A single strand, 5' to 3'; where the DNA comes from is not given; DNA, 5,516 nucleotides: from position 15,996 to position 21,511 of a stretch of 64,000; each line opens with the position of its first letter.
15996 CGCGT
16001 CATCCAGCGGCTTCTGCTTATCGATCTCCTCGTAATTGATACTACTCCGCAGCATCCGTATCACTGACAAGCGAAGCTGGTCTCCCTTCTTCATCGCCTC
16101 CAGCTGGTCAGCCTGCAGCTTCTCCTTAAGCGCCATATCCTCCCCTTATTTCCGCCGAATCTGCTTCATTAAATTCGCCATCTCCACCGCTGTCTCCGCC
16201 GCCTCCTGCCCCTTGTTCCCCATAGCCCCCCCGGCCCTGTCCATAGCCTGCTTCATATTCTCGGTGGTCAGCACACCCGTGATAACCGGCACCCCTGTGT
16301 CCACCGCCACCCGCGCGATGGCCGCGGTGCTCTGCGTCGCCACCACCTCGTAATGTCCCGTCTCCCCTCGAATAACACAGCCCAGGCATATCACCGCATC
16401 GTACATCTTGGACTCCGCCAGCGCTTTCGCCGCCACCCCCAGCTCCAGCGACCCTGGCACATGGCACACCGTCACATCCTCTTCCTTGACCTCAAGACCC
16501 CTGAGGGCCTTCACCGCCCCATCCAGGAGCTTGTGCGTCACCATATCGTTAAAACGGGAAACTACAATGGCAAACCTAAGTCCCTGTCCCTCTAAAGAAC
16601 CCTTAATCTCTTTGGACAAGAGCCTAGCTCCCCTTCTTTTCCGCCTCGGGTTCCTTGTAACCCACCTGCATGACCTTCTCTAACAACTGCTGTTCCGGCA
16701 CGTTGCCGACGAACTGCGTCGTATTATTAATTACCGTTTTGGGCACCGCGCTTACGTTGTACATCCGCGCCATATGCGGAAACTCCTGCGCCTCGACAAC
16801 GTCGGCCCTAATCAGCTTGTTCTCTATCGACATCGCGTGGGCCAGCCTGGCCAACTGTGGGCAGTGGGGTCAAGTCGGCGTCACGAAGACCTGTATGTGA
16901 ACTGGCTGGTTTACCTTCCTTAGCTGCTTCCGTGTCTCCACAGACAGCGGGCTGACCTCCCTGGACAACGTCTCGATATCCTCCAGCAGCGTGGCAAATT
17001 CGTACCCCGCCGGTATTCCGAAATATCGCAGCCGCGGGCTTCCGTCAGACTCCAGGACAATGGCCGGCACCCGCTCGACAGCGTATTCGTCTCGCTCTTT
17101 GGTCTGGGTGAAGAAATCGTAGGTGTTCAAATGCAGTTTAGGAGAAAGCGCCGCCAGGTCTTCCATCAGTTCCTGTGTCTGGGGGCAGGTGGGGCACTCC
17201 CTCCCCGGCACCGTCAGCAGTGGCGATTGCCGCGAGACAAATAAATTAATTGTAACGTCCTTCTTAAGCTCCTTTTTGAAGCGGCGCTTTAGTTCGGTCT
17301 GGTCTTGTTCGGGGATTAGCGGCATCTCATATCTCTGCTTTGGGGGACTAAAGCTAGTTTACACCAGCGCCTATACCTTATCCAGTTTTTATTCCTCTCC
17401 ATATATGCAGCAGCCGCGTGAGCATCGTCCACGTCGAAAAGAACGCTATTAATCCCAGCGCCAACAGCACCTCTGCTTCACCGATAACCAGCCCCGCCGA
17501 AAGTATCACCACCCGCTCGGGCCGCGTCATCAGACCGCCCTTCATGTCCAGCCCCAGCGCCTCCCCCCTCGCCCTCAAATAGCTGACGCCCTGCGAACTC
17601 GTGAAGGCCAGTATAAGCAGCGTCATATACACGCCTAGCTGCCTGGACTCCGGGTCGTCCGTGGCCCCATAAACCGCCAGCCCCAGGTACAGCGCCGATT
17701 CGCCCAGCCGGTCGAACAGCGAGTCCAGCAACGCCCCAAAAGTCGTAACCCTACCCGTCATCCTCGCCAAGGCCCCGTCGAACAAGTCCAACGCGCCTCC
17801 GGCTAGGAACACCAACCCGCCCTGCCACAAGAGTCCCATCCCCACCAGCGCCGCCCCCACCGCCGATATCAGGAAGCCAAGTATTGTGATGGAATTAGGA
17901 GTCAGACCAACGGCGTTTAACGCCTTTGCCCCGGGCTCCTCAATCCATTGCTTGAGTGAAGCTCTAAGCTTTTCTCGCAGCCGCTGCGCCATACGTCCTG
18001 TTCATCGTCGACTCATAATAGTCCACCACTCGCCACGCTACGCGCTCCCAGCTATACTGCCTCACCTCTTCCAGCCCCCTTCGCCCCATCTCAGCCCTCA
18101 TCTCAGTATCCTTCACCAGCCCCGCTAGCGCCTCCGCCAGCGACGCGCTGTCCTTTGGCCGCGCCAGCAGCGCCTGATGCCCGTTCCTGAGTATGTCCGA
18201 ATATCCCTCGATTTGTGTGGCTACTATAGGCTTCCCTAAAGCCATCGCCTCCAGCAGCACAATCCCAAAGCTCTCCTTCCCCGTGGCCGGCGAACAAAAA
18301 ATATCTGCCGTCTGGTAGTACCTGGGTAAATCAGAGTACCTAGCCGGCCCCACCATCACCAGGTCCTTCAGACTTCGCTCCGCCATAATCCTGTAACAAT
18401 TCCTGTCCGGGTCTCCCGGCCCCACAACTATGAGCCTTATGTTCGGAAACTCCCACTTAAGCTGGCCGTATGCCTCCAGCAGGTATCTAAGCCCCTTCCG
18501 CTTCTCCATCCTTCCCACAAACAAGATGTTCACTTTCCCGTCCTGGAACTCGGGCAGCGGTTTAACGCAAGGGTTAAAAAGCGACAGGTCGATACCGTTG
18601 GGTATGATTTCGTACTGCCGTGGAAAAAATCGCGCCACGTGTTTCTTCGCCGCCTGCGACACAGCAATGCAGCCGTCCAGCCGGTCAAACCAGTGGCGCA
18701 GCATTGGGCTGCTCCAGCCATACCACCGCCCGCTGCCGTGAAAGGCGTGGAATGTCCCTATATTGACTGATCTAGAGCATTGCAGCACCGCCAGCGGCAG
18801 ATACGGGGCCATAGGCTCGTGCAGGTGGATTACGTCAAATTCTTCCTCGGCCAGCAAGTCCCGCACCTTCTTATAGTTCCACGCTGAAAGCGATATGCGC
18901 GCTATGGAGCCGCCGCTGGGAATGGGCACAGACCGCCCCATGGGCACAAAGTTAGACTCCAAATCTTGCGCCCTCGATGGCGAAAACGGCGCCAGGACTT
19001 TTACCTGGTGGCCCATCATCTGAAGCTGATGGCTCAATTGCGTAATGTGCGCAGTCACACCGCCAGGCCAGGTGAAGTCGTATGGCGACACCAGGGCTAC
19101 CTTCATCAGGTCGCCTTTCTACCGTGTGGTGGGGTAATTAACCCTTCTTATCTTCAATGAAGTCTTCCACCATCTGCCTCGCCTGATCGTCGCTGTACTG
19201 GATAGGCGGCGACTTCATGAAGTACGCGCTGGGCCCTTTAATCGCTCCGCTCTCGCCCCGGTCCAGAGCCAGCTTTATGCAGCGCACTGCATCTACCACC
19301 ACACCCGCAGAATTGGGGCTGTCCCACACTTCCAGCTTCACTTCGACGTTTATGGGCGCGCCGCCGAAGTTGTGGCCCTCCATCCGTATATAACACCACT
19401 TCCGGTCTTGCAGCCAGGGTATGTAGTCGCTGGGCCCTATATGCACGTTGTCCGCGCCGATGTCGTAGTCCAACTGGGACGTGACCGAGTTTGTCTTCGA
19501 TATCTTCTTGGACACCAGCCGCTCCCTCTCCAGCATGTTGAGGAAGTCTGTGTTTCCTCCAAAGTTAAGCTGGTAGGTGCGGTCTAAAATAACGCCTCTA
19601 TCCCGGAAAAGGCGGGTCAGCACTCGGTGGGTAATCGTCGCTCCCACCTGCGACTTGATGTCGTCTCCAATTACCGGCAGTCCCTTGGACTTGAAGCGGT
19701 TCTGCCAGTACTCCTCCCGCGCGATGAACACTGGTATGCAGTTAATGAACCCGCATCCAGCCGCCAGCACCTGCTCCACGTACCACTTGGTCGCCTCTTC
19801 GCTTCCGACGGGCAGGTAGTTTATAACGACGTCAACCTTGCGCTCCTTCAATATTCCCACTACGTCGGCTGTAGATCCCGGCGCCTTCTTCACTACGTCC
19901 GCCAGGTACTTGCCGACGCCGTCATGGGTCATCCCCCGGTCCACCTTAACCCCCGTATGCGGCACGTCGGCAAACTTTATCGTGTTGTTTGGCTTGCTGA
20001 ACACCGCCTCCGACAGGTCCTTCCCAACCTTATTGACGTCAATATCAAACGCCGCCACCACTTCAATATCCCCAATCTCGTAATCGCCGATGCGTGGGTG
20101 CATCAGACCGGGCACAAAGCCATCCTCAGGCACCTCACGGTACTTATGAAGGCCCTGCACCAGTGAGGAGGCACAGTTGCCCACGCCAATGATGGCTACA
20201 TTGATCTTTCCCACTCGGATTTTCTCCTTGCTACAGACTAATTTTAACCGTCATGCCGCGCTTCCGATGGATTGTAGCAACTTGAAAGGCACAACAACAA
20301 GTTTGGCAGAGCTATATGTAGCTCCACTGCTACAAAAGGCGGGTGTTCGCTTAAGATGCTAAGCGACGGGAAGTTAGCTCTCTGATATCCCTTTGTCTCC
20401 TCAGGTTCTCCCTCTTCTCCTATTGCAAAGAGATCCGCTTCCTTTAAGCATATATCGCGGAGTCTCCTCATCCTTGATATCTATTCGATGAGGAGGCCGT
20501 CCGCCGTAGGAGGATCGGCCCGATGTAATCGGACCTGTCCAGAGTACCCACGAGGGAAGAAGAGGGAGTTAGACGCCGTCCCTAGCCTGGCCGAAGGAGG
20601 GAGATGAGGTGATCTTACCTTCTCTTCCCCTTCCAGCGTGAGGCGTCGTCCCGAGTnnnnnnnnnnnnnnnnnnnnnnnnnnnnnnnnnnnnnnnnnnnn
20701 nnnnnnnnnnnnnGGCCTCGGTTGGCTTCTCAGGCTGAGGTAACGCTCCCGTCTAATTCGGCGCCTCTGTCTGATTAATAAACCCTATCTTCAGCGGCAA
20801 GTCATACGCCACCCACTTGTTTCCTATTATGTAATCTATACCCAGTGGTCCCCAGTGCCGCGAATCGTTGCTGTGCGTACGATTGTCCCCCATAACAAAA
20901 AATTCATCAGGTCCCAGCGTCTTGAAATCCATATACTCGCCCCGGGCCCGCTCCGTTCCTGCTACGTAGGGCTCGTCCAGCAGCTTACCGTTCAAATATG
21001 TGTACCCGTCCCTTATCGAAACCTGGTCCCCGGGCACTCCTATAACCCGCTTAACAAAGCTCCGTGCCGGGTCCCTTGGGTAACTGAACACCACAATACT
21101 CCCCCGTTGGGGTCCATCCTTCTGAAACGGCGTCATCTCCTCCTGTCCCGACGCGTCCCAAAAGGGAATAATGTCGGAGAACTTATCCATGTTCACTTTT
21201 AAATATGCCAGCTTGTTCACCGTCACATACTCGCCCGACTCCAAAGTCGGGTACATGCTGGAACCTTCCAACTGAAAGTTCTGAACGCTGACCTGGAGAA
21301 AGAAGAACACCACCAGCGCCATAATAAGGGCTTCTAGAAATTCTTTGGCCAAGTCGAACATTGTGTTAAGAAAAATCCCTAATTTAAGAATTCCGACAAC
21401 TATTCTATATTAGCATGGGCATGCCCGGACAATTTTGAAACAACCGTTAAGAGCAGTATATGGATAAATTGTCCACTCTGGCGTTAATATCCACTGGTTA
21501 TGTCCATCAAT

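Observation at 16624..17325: In-frame TGA at the CxxC cysteine of a two-domain PDO/glutaredoxin-like protein: candidate selenoprotein (U-P-H-C)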

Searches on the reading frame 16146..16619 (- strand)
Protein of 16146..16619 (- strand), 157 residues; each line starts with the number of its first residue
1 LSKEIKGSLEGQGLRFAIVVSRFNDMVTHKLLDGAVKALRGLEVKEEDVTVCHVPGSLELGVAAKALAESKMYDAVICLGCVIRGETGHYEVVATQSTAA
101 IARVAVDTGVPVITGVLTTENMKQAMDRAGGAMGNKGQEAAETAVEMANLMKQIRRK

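Call 25: search_protein_families(library=pfam, proteins=[window:16146-16619:-], max_evalue=0.00001)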
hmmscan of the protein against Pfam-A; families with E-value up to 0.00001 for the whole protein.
window:16146-16619:- (157 aa): 1 family
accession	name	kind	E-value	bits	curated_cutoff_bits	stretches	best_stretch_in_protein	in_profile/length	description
PF00885.24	DMRL_synthase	-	4.2e-55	185.9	26.7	1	13-152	1-139/139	6,7-dimethyl-8-ribityllumazine synthase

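Call 31: find_encoding_contigs(protein=window:16146-16619:-, flank=10000, max_places=4)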
Protein window:16146-16619:- (157 aa): 2 contigs read that carry it; 2 places shown.
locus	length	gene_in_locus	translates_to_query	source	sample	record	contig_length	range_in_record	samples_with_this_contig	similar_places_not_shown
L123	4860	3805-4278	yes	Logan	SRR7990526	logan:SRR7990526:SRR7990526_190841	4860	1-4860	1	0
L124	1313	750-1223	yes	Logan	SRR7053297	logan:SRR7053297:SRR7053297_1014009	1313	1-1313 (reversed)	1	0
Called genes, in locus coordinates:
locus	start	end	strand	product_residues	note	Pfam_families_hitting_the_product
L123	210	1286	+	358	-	PF01658:Inos-1-P_synth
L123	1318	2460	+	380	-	PF13439:Glyco_transf_4, PF13579:Glyco_trans_4_4, PF20706:GT4-conflict (weak), PF00534:Glycos_transf_1, PF13692:Glyco_trans_1_4, PF13524:Glyco_trans_1_2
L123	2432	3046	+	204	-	PF01066:CDP-OH_P_transf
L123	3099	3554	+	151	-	PF23357:DUF7088 (faint), PF13192:Thioredoxin_3 (weak)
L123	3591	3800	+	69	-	PF13192:Thioredoxin_3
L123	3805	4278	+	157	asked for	PF00885:DMRL_synthase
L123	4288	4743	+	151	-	PF09424:YqeY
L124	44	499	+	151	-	PF23357:DUF7088 (faint), PF13192:Thioredoxin_3 (weak)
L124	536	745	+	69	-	PF13192:Thioredoxin_3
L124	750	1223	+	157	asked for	PF00885:DMRL_synthase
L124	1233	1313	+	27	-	?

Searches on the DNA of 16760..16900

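Call 54: search_rna_families(source=window, start=16760, end=16900, threshold=evalue, max_evalue=10)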
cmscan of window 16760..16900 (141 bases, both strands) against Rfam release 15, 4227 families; matches with E-value up to 10: 0.
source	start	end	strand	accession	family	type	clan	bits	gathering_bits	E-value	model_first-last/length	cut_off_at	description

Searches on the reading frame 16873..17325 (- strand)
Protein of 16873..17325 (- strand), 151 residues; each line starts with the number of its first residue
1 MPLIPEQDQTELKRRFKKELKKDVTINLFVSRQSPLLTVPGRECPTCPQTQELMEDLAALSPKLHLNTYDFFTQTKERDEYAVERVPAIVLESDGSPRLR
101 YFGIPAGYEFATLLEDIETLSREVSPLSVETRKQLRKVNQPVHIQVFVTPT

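Call 62: list_cluster_members(proteins=[window:16873-17325:-, window:16627-16833:-])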
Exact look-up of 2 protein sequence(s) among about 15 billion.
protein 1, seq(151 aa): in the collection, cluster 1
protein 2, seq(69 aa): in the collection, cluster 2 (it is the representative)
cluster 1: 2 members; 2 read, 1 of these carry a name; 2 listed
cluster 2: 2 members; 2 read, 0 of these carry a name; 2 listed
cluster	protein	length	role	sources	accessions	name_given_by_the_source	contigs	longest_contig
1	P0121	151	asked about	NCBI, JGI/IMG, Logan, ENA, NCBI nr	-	-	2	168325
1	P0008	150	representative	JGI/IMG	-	glutaredoxin-like protein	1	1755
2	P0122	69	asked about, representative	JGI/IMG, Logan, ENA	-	-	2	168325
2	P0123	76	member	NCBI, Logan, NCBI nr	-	-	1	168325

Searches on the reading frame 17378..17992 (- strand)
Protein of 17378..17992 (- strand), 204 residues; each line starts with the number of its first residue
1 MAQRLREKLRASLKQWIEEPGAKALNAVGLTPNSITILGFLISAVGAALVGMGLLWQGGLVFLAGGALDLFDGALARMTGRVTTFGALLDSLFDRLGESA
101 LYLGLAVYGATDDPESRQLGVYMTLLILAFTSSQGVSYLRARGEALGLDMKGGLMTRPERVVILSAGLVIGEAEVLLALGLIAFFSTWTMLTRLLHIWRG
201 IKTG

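Call 25: search_protein_families(library=pfam, proteins=[window:17378-17992:-], max_evalue=0.00001)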
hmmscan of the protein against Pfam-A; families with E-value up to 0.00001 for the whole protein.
window:17378-17992:- (204 aa): 1 family
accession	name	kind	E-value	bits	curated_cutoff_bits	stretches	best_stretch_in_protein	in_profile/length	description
PF01066.26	CDP-OH_P_transf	-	2.8e-15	57.5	22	1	31-168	3-131/152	CDP-alcohol phosphatidyltransferase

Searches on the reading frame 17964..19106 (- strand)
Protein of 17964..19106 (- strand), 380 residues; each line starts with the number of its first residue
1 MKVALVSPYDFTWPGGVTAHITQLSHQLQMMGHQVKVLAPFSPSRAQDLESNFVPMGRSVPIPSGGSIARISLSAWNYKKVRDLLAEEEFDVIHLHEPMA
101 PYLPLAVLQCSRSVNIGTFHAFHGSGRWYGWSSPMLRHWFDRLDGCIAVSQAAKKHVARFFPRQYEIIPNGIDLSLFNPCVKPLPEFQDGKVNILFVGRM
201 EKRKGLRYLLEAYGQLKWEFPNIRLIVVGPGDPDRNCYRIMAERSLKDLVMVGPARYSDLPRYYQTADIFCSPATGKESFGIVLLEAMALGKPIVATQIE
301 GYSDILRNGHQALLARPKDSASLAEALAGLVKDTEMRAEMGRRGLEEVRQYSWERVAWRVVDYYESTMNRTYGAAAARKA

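Call 25: search_protein_families(library=pfam, proteins=[window:17964-19106:-], max_evalue=0.00001)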
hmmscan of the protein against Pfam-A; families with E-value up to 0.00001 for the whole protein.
window:17964-19106:- (380 aa): 6 families
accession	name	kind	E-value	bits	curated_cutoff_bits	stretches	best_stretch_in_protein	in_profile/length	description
PF00534.26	Glycos_transf_1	-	8.1e-38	130.1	26.4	1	187-344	11-169/172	Glycosyl transferases group 1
PF13692.12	Glyco_trans_1_4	-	3.5e-33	115.3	27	1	193-333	3-142/142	Glycosyl transferases group 1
PF13439.12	Glyco_transf_4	-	5.4e-29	101.8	28.5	1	14-175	1-169/170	Glycosyltransferase Family 4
PF13579.12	Glyco_trans_4_4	-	3.4e-14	53.9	29.7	1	15-171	1-158/158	Glycosyl transferase 4-like domain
PF13524.12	Glyco_trans_1_2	-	8.7e-11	42.4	25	1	221-357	13-139/144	Glycosyl transferase-like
PF20706.3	GT4-conflict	-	1e-07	31.7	26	1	184-357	193-382/385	Family 4 Glycosyltransferase in conflict systems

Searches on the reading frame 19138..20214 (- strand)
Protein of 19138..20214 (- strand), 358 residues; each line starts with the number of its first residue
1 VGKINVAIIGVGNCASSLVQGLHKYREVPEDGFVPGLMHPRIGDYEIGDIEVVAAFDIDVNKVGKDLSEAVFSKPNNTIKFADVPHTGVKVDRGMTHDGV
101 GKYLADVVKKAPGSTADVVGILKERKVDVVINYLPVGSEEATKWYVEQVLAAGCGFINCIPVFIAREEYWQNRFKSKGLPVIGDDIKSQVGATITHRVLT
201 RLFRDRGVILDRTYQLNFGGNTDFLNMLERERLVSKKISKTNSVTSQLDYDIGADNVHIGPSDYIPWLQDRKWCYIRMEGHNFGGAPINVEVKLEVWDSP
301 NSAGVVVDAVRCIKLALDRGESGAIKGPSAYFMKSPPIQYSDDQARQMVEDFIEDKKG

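Call 25: search_protein_families(library=pfam, proteins=[window:19138-20214:-], max_evalue=0.00001)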
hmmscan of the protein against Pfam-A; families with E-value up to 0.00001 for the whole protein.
window:19138-20214:- (358 aa): 1 family
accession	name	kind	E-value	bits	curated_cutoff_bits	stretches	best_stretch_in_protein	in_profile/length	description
PF01658.22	Inos-1-P_synth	-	7.8e-37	126.2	27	1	191-299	1-107/107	Myo-inositol-1-phosphate synthase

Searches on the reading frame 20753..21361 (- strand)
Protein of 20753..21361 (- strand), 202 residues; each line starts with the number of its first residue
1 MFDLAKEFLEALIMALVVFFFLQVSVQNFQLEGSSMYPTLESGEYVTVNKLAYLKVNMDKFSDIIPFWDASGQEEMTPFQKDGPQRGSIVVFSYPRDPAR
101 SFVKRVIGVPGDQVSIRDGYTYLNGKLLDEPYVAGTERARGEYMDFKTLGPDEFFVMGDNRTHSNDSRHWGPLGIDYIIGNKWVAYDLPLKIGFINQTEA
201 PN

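Call 25: search_protein_families(library=pfam, proteins=[window:20753-21361:-], max_evalue=0.00001)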
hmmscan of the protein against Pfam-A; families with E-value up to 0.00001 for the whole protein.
window:20753-21361:- (202 aa): 1 family
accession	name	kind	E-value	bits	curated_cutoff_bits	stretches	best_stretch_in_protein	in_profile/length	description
PF10502.14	Peptidase_S26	-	6.5e-40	137.3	22.9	1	7-182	3-163/168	Signal peptidase, peptidase S26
